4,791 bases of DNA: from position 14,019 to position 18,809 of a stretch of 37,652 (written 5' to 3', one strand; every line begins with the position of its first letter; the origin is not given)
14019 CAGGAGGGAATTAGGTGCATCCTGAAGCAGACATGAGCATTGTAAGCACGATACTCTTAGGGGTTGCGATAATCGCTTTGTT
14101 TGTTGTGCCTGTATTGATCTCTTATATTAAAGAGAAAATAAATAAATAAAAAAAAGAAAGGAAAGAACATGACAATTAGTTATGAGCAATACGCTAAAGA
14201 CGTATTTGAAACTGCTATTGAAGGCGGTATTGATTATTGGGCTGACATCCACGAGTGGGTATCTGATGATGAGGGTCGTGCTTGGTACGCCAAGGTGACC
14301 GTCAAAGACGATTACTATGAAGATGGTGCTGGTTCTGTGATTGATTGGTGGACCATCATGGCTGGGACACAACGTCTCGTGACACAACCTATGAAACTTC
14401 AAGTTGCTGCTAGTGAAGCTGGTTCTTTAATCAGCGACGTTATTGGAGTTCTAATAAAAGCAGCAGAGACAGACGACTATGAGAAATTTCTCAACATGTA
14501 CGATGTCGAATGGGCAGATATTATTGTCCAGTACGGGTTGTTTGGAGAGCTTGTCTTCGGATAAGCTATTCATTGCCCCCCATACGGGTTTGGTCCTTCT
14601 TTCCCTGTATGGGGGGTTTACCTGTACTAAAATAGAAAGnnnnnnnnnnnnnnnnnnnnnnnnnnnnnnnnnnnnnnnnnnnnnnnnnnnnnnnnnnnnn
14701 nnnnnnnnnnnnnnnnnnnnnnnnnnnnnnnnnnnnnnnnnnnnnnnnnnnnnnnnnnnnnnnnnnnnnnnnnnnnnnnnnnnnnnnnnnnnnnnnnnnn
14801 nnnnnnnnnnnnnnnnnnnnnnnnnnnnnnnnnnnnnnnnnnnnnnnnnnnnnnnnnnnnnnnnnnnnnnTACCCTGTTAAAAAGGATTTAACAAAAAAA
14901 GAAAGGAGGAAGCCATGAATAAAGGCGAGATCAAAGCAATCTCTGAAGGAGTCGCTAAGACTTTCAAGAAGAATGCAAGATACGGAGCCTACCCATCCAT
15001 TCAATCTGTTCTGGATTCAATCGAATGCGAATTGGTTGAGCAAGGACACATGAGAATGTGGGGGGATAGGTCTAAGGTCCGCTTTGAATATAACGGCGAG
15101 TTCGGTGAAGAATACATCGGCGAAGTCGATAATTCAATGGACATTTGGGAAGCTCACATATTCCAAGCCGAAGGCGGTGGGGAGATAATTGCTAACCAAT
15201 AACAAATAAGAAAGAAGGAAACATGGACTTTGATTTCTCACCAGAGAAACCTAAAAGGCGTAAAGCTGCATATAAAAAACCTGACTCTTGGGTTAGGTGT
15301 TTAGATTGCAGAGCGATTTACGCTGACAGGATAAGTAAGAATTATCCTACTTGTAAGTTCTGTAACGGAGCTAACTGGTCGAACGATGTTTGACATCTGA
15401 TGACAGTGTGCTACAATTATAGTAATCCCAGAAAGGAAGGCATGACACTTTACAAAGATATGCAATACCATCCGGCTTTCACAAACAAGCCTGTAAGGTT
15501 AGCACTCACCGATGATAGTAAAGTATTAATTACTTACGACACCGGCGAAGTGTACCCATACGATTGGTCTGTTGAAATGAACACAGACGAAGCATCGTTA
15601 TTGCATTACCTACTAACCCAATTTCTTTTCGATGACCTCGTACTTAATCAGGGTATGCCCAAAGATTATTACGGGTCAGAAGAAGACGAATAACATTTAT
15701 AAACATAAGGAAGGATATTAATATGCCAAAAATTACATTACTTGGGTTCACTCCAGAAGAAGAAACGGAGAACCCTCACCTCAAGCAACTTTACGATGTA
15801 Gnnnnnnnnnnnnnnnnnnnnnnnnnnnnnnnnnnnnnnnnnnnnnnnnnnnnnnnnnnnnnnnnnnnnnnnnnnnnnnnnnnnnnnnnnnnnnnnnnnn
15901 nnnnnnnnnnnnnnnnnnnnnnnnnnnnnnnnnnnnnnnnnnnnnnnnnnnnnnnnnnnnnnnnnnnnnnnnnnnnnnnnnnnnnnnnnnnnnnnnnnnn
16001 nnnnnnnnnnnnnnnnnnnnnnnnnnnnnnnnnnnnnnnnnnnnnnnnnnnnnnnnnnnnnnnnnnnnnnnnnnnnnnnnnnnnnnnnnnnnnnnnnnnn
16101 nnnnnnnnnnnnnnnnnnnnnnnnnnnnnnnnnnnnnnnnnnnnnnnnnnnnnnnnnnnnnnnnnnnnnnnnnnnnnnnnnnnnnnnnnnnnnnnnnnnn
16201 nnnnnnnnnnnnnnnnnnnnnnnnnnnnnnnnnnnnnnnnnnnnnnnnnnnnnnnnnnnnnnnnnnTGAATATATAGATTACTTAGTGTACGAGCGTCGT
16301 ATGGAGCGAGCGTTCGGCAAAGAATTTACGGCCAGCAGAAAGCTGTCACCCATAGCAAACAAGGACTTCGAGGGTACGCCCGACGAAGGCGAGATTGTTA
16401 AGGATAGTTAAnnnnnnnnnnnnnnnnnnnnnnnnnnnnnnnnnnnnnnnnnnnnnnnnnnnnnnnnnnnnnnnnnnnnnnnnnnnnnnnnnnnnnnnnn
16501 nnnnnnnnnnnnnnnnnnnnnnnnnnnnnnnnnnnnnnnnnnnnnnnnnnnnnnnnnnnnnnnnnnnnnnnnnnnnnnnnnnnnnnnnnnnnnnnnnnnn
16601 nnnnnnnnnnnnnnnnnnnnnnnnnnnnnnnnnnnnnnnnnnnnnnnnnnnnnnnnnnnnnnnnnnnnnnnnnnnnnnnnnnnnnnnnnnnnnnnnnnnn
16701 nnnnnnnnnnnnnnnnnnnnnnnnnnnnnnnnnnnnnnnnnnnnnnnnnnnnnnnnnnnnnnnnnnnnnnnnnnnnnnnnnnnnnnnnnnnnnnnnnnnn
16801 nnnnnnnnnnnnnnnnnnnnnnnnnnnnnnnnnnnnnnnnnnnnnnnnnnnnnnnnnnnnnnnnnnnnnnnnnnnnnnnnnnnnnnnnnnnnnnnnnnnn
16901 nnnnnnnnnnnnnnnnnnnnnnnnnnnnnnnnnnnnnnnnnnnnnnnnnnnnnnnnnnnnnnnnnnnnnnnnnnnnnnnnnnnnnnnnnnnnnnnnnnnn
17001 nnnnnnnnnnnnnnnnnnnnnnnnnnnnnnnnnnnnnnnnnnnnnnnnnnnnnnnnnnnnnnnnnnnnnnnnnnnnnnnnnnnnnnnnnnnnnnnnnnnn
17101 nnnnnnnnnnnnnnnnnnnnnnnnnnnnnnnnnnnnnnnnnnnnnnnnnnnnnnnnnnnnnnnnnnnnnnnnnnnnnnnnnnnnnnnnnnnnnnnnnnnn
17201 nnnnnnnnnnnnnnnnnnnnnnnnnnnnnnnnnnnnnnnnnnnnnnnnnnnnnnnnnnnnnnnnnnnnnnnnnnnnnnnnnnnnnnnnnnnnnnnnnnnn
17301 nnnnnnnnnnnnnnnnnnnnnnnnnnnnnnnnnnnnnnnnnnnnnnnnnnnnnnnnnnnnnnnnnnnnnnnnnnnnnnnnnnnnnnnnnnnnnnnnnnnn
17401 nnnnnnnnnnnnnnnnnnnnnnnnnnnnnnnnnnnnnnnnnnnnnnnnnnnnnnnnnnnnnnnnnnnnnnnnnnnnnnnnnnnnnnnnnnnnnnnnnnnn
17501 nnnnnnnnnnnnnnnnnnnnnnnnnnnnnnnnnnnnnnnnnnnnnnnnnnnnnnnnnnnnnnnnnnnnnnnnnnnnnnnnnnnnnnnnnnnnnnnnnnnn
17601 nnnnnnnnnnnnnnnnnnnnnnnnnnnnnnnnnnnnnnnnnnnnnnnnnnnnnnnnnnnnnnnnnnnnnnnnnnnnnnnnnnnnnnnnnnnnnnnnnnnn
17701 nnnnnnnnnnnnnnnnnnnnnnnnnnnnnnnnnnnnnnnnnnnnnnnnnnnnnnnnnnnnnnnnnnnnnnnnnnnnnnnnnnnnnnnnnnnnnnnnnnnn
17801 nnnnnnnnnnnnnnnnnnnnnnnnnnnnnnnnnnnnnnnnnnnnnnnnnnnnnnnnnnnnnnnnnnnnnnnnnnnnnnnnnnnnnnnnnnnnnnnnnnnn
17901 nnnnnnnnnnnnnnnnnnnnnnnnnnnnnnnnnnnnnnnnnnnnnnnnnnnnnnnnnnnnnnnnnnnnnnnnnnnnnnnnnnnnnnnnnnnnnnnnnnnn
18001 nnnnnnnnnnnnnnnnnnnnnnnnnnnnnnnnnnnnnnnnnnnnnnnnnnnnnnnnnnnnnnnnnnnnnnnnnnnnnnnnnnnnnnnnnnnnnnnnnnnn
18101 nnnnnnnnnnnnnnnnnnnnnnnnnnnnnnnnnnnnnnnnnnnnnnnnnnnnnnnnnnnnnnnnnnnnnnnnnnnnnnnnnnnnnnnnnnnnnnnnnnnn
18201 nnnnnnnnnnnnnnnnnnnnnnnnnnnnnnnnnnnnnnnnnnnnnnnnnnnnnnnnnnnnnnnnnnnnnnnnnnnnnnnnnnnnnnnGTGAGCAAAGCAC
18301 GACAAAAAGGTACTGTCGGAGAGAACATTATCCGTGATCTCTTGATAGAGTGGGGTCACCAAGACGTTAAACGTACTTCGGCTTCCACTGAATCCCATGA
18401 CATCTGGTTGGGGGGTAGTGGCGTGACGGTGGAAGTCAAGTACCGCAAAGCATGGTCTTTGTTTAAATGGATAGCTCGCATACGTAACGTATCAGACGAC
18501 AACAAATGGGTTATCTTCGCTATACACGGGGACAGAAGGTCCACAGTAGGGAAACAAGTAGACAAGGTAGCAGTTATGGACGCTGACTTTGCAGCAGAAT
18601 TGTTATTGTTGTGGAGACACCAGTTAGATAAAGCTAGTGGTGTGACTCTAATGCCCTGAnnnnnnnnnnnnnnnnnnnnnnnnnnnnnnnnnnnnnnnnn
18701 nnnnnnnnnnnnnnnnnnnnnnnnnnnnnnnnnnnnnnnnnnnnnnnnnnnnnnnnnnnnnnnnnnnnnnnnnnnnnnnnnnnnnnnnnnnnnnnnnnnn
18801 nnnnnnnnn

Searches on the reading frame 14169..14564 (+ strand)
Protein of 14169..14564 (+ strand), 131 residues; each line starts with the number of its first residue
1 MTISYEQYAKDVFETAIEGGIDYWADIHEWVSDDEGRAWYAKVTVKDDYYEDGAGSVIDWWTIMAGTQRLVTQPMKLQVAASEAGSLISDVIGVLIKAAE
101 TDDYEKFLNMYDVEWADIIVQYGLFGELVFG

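Call 30: search_protein_families(library=phrogs, proteins=[window:14169-14564:+], max_evalue=0.01)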
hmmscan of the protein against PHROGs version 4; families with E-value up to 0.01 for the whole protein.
window:14169-14564:+ (131 aa): 1 family
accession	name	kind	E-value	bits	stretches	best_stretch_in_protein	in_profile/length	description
phrog_2355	-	unknown function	4e-14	54.2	1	6-131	13-146/146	-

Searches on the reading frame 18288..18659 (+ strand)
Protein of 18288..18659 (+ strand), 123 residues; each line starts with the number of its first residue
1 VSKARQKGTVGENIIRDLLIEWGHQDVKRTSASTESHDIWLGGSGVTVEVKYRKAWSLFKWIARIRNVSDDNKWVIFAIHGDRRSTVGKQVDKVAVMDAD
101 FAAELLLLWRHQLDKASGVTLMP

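Call 30: search_protein_families(library=phrogs, proteins=[window:18288-18659:+], max_evalue=0.01)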
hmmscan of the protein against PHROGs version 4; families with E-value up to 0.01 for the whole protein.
window:18288-18659:+ (123 aa): 2 families
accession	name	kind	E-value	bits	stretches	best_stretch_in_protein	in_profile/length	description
phrog_244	-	DNA, RNA and nucleotide metabolism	8.9e-10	40.2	1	1-111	5-115/186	RusA-like Holliday junction resolvase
phrog_6927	-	unknown function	0.0057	17.5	1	4-57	37-87/179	-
